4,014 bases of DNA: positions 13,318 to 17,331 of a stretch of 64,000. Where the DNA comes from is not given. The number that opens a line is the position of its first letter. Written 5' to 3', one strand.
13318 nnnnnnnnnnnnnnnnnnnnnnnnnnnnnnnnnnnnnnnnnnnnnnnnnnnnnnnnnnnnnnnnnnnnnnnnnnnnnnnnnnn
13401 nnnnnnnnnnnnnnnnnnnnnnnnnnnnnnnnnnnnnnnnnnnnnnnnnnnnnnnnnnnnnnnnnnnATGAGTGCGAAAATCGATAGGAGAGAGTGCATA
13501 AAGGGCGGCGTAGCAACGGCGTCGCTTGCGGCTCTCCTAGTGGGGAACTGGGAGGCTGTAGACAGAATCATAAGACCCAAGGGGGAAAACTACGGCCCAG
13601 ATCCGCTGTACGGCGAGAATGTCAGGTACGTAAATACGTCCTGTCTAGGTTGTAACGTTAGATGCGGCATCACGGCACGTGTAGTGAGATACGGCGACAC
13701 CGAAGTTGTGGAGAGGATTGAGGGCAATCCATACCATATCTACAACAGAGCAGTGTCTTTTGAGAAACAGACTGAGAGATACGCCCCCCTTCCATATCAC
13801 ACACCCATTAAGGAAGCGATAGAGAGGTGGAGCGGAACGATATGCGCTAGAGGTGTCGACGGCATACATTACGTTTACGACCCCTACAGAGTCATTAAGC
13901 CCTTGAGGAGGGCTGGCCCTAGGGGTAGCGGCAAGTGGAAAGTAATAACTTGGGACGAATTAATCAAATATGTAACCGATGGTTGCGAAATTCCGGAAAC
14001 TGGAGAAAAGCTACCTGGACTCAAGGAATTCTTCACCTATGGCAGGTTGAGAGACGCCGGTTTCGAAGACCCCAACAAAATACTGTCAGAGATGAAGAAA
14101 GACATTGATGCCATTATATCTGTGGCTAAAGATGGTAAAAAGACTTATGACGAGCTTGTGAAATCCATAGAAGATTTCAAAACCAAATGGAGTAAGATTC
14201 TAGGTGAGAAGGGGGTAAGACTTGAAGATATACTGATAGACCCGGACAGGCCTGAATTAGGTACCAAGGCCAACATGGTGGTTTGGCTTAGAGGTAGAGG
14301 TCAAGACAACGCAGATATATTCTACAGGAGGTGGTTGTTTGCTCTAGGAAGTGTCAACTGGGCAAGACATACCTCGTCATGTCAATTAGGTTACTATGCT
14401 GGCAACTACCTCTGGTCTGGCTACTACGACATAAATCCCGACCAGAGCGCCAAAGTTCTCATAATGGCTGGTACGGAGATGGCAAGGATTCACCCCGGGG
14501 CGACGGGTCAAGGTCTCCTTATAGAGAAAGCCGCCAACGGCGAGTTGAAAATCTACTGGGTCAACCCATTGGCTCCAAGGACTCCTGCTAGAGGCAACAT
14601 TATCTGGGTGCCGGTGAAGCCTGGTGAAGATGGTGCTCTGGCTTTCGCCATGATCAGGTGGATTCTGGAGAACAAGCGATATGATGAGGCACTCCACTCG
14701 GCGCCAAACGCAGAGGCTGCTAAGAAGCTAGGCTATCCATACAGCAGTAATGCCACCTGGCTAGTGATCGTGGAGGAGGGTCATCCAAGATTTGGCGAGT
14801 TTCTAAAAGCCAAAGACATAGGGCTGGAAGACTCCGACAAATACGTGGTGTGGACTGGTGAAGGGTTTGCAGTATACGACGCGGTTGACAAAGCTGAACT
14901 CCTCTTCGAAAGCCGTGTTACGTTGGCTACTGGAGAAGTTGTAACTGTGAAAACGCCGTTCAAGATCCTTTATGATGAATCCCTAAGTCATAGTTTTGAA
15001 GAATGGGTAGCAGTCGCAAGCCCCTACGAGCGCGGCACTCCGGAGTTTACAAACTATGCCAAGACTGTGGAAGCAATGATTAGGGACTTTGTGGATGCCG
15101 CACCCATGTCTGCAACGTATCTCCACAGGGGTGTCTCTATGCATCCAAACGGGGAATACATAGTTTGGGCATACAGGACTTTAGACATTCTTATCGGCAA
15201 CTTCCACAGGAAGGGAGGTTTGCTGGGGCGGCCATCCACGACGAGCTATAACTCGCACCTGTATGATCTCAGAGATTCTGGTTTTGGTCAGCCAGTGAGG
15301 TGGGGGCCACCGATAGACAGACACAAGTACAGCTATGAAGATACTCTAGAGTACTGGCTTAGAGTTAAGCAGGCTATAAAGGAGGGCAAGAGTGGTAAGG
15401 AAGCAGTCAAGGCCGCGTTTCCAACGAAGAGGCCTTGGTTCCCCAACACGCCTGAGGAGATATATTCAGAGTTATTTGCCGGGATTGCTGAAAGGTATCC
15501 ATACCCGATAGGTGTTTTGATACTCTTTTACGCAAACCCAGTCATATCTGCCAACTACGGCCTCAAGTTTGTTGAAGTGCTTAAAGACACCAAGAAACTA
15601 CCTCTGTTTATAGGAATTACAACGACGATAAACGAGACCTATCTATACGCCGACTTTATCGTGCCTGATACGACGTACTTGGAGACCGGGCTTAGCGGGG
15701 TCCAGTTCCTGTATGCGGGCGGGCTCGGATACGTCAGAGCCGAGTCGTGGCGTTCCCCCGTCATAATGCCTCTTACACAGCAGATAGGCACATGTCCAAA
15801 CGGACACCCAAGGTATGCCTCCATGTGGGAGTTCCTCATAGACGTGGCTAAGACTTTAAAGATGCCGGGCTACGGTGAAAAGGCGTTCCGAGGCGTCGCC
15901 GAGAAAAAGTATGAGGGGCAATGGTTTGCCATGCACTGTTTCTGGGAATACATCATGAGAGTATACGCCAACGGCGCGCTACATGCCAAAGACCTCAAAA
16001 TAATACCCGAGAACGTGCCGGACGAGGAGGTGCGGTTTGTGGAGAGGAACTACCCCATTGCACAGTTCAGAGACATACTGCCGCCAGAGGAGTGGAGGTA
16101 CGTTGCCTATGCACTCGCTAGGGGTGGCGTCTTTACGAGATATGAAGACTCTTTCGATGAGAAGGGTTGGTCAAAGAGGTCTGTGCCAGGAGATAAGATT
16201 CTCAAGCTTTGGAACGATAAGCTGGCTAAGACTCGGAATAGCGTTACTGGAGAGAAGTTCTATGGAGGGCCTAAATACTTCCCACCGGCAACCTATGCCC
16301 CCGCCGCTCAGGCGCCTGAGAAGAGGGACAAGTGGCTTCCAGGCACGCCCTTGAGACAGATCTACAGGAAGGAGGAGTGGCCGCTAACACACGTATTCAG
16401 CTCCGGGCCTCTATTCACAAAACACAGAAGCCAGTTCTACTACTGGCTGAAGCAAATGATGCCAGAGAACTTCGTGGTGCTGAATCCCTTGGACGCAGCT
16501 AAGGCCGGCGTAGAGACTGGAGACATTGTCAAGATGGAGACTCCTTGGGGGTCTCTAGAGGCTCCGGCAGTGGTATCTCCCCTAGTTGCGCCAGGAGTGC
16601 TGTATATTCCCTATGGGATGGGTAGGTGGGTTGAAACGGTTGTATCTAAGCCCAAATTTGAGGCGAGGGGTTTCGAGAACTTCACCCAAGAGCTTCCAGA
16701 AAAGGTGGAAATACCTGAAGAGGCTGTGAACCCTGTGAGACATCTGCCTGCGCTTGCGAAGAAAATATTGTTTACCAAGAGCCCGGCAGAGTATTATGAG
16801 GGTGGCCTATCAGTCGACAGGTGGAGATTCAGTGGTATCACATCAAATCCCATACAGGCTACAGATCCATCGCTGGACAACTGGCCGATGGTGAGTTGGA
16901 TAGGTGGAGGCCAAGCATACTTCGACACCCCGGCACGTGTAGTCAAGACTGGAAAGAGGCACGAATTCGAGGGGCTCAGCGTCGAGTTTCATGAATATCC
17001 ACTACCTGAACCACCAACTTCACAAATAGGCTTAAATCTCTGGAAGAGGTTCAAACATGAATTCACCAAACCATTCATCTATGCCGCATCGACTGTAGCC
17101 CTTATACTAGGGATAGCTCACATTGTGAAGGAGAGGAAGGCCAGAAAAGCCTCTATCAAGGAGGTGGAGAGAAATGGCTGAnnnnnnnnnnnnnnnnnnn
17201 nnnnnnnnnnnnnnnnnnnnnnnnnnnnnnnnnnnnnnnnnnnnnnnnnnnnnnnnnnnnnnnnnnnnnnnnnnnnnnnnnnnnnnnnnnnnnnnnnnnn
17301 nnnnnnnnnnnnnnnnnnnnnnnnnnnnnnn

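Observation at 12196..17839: Atypical Tat-dependent molybdoenzyme: 1237-aa catalytic subunit with a C-terminal membrane anchor, plus a DmsB-like FeS subunit with its own Tat signal, a TorD chaperone and a cytochrome b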

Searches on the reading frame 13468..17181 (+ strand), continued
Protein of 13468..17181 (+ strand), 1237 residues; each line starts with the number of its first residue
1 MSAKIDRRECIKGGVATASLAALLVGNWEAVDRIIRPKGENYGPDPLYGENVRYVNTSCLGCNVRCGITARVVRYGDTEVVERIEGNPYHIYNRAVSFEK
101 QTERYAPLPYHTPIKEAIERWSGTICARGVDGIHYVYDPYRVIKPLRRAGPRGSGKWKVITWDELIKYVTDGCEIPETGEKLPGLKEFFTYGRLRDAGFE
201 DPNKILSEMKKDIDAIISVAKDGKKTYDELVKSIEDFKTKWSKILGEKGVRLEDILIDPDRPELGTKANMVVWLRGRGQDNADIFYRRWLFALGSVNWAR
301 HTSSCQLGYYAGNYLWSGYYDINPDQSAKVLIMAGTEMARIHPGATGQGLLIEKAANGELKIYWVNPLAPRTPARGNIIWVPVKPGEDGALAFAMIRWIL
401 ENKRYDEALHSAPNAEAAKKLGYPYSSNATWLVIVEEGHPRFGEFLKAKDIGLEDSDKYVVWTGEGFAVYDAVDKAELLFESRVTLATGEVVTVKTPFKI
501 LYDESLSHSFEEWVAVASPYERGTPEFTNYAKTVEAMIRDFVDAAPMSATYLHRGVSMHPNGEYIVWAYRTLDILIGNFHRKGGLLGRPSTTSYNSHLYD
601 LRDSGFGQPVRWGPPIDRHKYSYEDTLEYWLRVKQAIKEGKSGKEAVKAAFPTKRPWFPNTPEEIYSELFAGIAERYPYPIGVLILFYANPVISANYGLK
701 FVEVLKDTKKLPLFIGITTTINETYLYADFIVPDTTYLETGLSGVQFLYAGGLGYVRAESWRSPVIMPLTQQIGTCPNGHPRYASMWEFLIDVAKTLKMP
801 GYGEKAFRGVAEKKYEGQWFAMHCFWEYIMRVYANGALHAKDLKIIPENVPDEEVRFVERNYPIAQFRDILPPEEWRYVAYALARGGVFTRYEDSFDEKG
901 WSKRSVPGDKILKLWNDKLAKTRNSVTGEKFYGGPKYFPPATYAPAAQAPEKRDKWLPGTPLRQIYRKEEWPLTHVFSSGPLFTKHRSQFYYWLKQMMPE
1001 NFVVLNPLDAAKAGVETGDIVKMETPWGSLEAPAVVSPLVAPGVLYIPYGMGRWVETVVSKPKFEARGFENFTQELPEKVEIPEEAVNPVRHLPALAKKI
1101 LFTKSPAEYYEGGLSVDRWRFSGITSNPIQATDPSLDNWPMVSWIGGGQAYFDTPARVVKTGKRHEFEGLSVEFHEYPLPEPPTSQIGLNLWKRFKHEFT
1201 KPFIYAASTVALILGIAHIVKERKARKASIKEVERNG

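Call 76: fold_search(model_id=the predicted structure, library=pdb)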
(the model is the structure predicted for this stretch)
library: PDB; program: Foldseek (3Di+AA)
matches with E <= 10: 536; with E <= 0.001: 120
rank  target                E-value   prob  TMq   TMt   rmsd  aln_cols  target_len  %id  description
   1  6cz7_A                1.6e-32  1.00  0.47  0.68   9.3      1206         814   15  The arsenate respiratory reductase (Arr) complex from Shewanella sp. ANA-3 (released 2018-08-15)
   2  6cz7_C                1.7e-32  1.00  0.46  0.66  10.1      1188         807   15  The arsenate respiratory reductase (Arr) complex from Shewanella sp. ANA-3 (released 2018-08-15)
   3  5e7o_A                4.1e-30  1.00  0.47  0.61  12.3      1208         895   15  Crystal structure of the perchlorate reductase PcrAB mutant W461E of PcrA from Azospira suillum PS (released 2016-03-09)
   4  4ydd_A                1.8e-28  1.00  0.47  0.61  12.2      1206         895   14  Crystal structure of the perchlorate reductase PcrAB from Azospira suillum PS (released 2016-03-09)
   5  5ch7_C                2.0e-28  1.00  0.46  0.59  13.0      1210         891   15  Crystal structure of the perchlorate reductase PcrAB - Phe164 gate switch intermediate - from Azospira suillum PS (released 2016-03-09)
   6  4ydd_C                3.7e-28  1.00  0.46  0.60  13.6      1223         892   14  Crystal structure of the perchlorate reductase PcrAB from Azospira suillum PS (released 2016-03-09)
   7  5ch7_A                1.7e-27  1.00  0.47  0.61  12.2      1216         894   14  Crystal structure of the perchlorate reductase PcrAB - Phe164 gate switch intermediate - from Azospira suillum PS (released 2016-03-09)
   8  7b04_K                4.3e-27  1.00  0.49  0.52  11.2      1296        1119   14  Structure of Nitrite oxidoreductase (Nxr) from the anammox bacterium Kuenenia stuttgartiensis. (released 2021-07-14)
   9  7b04_B                4.8e-27  1.00  0.48  0.51  13.1      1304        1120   13  Structure of Nitrite oxidoreductase (Nxr) from the anammox bacterium Kuenenia stuttgartiensis. (released 2021-07-14)
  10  2ivf_A                2.3e-26  1.00  0.45  0.57  13.9      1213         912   13  Ethylbenzene dehydrogenase from Aromatoleum aromaticum (released 2006-09-14)
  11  2vpw_A                4.5e-26  1.00  0.46  0.72   8.1      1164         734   15  Polysulfide reductase with bound menaquinone (released 2008-06-10)
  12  7b04_H                5.0e-26  1.00  0.49  0.52  11.9      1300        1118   14  Structure of Nitrite oxidoreductase (Nxr) from the anammox bacterium Kuenenia stuttgartiensis. (released 2021-07-14)
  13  9qm0_A                1.0e-25  1.00  0.46  0.55  13.3      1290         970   14  W-formate dehydrogenase U192C from Desulfovibrio vulgaris (released 2025-07-16)
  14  8cm4_C                1.3e-25  1.00  0.48  0.58  12.6      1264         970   14  W-formate dehydrogenase C872A from Desulfovibrio vulgaris - exposed to oxygen (released 2023-09-27)
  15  9qm1_A                1.6e-25  1.00  0.47  0.58  13.1      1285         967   14  W-formate dehydrogenase U192C from Desulfovibrio vulgaris - Soaked with Dithionite (released 2025-07-16)
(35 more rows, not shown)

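Call 80: list_cluster_members(proteins=[P0011, P0009, P0010])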
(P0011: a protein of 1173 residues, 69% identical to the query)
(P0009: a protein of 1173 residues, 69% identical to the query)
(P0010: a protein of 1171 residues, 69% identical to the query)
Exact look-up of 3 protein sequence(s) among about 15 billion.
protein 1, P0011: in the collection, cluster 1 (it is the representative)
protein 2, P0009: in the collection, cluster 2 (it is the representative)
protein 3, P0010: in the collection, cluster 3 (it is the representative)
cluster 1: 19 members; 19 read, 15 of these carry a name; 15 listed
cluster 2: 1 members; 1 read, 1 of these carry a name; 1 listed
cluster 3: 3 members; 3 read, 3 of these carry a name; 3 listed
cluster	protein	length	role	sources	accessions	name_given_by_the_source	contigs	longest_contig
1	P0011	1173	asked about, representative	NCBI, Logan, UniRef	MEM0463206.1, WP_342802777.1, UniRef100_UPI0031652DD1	tetrathionate reductase subunit A [Pyrobaculum sp.] | tetrathionate reductase subunit A n=1 Tax=Pyrobaculum sp. TaxID=2004705 ...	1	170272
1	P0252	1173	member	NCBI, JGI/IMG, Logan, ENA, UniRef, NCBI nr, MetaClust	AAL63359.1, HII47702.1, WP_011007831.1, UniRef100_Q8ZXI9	molybdopterin oxidoreductase, molybdopterin binding subunit [Pyrobaculum aerophilum str. ... | Molybdopterin oxidoreductase, molybdopterin binding subunit n=2 Tax=Pyrobaculum ... | tetrathionate reductase subunit A [Pyrobaculum aerophilum]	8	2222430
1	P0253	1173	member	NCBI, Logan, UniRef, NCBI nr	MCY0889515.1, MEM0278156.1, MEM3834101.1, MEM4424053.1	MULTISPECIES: tetrathionate reductase subunit A [Pyrobaculum] | Tetrathionate reductase subunit A n=2 Tax=Pyrobaculum TaxID=2276 RepID=A0A7L4P7R1_9CREN | tetrathionate reductase subunit A [Pyrobaculum arsenaticum]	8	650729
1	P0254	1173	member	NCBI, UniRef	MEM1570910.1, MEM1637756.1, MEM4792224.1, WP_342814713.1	MAG: tetrathionate reductase subunit A [Pyrobaculum sp.] | tetrathionate reductase subunit A n=1 Tax=Pyrobaculum sp. TaxID=2004705 ...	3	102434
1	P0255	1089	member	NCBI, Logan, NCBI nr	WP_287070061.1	tetrathionate reductase subunit A [Pyrobaculum sp.]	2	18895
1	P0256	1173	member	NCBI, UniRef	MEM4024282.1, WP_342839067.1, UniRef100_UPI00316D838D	tetrathionate reductase subunit A [Pyrobaculum sp.] | tetrathionate reductase subunit A n=1 Tax=Pyrobaculum sp. TaxID=2004705 ...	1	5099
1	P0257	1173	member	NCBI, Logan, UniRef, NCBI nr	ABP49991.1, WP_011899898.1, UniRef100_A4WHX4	tetrathionate reductase subunit A [Pyrobaculum arsenaticum] | Tetrathionate reductase alpha subunit n=1 Tax=Pyrobaculum arsenaticum (strain DSM 13514 / ...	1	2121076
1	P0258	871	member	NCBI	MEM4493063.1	MAG: molybdopterin dinucleotide binding domain-containing protein, partial [Pyrobaculum ...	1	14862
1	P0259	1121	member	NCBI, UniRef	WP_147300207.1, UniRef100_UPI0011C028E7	tetrathionate reductase subunit A, partial [Pyrobaculum aerophilum] | tetrathionate reductase subunit A n=1 Tax=Pyrobaculum aerophilum TaxID=13773 ...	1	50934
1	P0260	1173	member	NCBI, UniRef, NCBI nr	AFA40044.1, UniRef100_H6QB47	Anaerobic dehydrogenase, typically selenocysteine-containing [Pyrobaculum oguniense TE7] | Anaerobic dehydrogenase, typically selenocysteine-containing n=1 Tax=Pyrobaculum ...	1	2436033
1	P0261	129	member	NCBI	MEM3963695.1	MAG: tetrathionate reductase subunit A, partial [Pyrobaculum sp.]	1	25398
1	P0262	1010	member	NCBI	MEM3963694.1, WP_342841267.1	molybdopterin dinucleotide binding domain-containing protein, partial [Pyrobaculum sp.]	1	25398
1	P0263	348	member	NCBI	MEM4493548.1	MAG: tetrathionate reductase subunit A, partial [Pyrobaculum sp.]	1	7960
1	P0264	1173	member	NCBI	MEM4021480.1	MAG: tetrathionate reductase subunit A [Nitrososphaerota archaeon]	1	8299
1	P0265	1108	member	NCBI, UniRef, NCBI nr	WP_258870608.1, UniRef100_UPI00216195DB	tetrathionate reductase subunit A [Pyrobaculum aerophilum] | tetrathionate reductase subunit A n=1 Tax=Pyrobaculum aerophilum TaxID=13773 ...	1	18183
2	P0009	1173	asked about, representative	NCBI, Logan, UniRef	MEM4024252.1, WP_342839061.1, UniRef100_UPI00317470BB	tetrathionate reductase subunit A [Pyrobaculum sp.] | tetrathionate reductase subunit A n=1 Tax=Pyrobaculum sp. TaxID=2004705 ...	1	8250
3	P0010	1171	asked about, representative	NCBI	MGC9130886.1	MAG: molybdopterin dinucleotide binding domain-containing protein [Pyrobaculum sp.]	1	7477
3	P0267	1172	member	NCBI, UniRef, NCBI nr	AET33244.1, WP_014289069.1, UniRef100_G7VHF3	molybdopterin dinucleotide binding domain-containing protein [Pyrobaculum ferrireducens] | Molybdopterin oxidoreductase, molybdopterin binding subunit n=1 Tax=Pyrobaculum ...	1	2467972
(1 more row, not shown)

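Call 93: search_protein_families(library=ncbifam, proteins=[P0093, P0098, P0108, P0092, P0252], max_evalue=1e-50)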
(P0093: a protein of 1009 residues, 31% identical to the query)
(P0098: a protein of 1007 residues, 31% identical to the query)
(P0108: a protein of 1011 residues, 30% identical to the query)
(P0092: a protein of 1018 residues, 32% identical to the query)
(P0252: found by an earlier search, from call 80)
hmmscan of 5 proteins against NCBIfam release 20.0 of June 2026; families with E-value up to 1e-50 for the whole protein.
P0093 (1009 aa): 2 families
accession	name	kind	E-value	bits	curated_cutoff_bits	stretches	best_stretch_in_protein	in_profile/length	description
NF011567.1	PRK14991.1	equivalog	5.6e-180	600.4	1750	1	39-942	56-968/1022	tetrathionate reductase subunit TtrA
NF012032.0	PRK15488.1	equivalog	1.8e-51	175.1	694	0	219-344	158-277/759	thiosulfate reductase PhsA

P0098 (1007 aa): 1 family
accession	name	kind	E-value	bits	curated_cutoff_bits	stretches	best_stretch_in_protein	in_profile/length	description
NF011567.1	PRK14991.1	equivalog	2.2e-172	575.3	1750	1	49-939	65-967/1022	tetrathionate reductase subunit TtrA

P0108 (1011 aa): 1 family
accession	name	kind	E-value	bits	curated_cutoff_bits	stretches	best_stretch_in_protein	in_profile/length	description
NF011567.1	PRK14991.1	equivalog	2.4e-168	561.9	1750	1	52-945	61-969/1022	tetrathionate reductase subunit TtrA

P0092 (1018 aa): 2 families
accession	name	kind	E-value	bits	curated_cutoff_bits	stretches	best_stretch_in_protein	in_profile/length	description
NF011567.1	PRK14991.1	equivalog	8.8e-184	613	1750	1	15-953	29-970/1022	tetrathionate reductase subunit TtrA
NF012032.0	PRK15488.1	equivalog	1.5e-54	185.3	694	0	220-351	152-277/759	thiosulfate reductase PhsA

P0252 (1173 aa): 1 family
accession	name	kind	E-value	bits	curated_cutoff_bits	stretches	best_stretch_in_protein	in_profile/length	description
NF011567.1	PRK14991.1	equivalog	4.4e-133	445.2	1750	1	250-1049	205-959/1022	tetrathionate reductase subunit TtrA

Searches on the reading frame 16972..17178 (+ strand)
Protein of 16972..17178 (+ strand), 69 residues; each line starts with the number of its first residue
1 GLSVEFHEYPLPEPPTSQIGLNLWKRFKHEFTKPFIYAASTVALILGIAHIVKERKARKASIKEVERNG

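Call 36: search_protein_representatives(protein=window:16972-17178:+)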
Query: 69 residues. Proteins with E-value up to 0.001 (for the whole library): 1; up to 1e-10: 0; up to 1e-30: 0. The best 1 are listed.
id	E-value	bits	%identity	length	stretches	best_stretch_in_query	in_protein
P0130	8.5e-04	35.5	29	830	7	10-41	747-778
